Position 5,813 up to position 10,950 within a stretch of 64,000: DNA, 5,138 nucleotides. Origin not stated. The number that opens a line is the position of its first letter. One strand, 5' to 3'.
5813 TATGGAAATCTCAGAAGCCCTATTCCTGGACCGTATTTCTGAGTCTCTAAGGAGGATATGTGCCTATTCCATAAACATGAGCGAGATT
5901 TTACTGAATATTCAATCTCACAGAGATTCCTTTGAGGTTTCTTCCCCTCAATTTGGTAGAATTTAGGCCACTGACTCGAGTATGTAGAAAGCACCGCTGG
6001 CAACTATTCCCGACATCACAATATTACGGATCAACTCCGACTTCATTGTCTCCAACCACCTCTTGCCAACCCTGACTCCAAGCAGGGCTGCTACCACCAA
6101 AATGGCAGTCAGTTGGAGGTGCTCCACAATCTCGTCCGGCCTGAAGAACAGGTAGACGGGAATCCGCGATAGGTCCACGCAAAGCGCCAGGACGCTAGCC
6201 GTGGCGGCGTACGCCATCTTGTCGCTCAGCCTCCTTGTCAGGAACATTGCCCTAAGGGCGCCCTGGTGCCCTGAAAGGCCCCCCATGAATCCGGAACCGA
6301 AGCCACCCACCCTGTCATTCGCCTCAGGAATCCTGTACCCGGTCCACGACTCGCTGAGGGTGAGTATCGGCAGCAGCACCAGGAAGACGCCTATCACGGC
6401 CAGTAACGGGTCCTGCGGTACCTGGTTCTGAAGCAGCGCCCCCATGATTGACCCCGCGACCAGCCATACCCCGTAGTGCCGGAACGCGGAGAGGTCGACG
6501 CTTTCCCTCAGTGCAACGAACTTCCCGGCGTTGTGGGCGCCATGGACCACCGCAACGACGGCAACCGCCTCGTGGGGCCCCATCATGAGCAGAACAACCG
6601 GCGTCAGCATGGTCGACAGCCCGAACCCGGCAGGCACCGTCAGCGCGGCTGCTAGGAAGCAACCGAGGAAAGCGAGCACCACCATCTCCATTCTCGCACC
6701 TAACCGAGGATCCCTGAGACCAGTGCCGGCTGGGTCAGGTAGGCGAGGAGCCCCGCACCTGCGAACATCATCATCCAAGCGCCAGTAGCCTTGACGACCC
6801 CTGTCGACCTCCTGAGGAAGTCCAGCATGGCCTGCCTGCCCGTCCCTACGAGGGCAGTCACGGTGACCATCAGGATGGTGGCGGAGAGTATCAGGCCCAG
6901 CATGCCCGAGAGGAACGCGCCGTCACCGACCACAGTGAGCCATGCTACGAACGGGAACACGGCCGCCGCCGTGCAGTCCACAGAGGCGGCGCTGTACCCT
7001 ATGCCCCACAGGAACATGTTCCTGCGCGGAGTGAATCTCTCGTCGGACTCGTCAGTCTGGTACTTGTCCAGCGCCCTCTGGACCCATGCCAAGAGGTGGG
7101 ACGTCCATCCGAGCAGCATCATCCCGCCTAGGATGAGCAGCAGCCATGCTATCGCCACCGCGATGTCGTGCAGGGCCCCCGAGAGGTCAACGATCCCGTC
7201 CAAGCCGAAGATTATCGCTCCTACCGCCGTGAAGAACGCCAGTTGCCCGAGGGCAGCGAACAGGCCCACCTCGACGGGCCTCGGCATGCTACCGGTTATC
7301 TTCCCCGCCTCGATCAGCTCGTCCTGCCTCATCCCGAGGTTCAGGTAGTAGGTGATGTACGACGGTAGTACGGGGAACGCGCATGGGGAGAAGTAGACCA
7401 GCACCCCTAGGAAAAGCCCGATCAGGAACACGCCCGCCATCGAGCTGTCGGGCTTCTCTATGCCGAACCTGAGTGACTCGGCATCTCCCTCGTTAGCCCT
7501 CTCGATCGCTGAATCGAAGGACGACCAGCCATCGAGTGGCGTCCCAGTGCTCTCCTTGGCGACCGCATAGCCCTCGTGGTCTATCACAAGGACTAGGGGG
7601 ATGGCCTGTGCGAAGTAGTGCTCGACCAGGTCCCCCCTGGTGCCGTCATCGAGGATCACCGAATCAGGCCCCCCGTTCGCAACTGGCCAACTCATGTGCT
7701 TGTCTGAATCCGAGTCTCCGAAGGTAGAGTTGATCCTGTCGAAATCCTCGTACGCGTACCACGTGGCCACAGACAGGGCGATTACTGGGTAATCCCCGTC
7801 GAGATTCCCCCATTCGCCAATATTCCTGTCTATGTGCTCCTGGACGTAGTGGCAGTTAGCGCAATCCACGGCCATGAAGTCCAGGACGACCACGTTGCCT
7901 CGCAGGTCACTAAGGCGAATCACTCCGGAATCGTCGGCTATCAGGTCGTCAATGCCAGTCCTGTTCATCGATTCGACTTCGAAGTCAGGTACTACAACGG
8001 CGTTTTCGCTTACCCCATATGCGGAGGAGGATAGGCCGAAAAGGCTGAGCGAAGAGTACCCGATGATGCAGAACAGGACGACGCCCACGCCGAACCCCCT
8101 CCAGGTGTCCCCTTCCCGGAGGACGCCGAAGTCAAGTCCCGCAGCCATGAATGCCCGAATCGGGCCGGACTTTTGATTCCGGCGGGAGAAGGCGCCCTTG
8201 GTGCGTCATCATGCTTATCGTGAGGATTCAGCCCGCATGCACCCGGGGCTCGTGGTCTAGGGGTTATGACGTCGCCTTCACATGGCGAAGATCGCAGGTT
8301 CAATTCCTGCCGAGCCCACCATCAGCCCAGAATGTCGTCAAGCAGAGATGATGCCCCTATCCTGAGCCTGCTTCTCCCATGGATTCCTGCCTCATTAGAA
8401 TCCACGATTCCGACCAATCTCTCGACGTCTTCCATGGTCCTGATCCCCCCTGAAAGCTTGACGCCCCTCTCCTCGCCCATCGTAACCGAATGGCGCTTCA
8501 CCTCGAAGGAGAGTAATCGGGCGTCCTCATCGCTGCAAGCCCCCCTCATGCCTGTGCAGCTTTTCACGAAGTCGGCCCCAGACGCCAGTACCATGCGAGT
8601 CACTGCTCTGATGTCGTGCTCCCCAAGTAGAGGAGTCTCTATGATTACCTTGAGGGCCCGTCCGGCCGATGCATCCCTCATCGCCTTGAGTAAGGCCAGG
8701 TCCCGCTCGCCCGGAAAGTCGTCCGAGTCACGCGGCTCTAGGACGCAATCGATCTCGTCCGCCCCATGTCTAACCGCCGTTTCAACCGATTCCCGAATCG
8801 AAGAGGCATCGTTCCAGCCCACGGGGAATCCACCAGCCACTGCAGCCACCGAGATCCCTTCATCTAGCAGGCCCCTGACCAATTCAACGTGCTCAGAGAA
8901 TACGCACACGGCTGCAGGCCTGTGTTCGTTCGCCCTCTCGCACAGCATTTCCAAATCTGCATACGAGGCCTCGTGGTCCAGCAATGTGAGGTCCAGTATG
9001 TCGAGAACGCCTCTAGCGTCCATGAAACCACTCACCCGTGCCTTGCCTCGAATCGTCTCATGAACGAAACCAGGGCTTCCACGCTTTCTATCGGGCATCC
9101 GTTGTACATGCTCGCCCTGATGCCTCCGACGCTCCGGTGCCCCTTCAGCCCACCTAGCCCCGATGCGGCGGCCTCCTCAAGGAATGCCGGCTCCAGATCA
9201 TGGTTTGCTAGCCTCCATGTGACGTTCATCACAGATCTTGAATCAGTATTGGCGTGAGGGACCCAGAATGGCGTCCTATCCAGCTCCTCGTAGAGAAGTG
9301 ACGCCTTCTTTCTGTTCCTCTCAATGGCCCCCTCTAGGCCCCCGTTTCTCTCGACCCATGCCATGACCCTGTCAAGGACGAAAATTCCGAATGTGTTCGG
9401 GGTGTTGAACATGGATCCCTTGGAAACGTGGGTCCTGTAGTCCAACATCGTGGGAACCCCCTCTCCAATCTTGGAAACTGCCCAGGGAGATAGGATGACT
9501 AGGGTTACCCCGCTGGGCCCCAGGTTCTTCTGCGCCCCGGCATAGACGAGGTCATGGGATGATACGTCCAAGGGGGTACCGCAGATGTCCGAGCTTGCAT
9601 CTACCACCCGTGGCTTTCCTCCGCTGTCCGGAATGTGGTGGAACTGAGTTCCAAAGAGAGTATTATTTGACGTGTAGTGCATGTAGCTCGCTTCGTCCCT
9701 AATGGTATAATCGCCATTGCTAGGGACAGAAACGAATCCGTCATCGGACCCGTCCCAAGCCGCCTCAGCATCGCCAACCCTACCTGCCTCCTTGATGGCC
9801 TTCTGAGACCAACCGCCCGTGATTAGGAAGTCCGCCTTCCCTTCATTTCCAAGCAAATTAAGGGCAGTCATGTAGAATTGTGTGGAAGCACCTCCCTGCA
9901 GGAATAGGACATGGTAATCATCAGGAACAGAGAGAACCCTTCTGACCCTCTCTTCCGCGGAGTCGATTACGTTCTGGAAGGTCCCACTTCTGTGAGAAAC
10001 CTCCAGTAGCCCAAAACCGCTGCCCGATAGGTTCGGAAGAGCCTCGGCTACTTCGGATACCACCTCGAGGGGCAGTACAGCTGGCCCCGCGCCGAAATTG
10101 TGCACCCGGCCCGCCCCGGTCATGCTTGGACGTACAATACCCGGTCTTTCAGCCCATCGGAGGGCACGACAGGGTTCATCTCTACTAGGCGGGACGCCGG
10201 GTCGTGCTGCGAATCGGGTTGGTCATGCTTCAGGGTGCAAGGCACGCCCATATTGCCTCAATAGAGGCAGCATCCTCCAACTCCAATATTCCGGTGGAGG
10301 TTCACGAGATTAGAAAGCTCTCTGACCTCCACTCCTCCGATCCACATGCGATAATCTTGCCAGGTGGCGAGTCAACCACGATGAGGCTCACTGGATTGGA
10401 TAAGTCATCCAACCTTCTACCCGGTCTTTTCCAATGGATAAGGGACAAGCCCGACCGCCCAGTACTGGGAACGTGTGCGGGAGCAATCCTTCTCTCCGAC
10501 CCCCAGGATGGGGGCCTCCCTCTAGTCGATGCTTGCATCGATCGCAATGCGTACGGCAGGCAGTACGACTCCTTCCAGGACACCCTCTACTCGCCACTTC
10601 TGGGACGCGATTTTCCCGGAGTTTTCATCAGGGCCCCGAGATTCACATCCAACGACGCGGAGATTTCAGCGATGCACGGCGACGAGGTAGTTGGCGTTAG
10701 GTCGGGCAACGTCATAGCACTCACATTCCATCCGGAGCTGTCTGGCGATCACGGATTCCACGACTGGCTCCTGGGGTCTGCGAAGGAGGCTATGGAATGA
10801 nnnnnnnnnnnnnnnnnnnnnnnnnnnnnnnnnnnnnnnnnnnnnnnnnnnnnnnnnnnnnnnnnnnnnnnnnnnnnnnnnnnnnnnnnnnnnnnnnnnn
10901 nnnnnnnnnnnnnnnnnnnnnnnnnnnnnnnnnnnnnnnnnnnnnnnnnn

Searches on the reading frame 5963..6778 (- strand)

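Call 71: search_protein_families(library=pfam, proteins=[window:5963-6778:-], max_evalue=0.00001)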
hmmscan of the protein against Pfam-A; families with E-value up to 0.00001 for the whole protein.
window:5963-6778:- (271 aa): 1 family
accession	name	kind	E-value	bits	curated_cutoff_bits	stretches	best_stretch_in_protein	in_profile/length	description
PF01925.25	TauE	-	2.2e-25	90.2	32.6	1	37-263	2-235/237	Sulfite exporter TauE/SafE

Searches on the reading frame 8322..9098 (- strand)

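Call 11: search_protein_families(library=pfam, proteins=[window:8322-9098:-], max_evalue=0.001)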
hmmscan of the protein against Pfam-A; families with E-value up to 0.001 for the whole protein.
window:8322-9098:- (258 aa): 1 family
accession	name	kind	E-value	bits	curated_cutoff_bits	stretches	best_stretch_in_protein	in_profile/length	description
PF01791.15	DeoC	-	3.9e-12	46.7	23.8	1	42-242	15-220/229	DeoC/LacD family aldolase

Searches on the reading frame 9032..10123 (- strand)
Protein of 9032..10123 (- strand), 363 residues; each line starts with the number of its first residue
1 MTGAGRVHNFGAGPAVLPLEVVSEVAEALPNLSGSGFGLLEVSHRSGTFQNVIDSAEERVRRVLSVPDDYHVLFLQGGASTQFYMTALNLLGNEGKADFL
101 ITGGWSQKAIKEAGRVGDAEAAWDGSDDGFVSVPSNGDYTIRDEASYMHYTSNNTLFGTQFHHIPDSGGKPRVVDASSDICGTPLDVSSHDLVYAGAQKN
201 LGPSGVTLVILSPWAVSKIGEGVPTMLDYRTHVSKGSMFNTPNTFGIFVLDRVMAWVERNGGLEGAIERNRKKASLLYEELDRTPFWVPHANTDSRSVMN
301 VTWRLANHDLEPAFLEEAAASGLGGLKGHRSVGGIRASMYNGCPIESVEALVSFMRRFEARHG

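Call 11: search_protein_families(library=pfam, proteins=[window:9032-10123:-], max_evalue=0.001)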
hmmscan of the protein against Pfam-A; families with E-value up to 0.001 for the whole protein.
window:9032-10123:- (363 aa): 1 family
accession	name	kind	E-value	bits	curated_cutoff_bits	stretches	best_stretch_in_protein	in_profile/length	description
PF00266.25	Aminotran_5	-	5.3e-35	121.5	21.5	1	8-351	2-371/371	Aminotransferase class-V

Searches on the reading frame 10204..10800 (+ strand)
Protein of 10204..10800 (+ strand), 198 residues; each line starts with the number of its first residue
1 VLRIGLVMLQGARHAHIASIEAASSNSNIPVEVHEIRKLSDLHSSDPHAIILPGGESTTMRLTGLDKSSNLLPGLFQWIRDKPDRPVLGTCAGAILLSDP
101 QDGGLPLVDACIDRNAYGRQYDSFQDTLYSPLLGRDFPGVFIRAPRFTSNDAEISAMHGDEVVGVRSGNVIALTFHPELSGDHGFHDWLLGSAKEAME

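Call 11: search_protein_families(library=pfam, proteins=[window:10204-10800:+], max_evalue=0.001)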
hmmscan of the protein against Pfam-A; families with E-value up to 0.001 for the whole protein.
window:10204-10800:+ (198 aa): 2 families
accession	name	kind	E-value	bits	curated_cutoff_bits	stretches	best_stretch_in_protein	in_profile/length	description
PF01174.25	SNO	-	3.8e-34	118.6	27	1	8-190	3-183/188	SNO glutamine amidotransferase family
PF07685.20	GATase_3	-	0.00062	19.9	27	1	35-98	29-89/196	CobB/CobQ-like glutamine amidotransferase domain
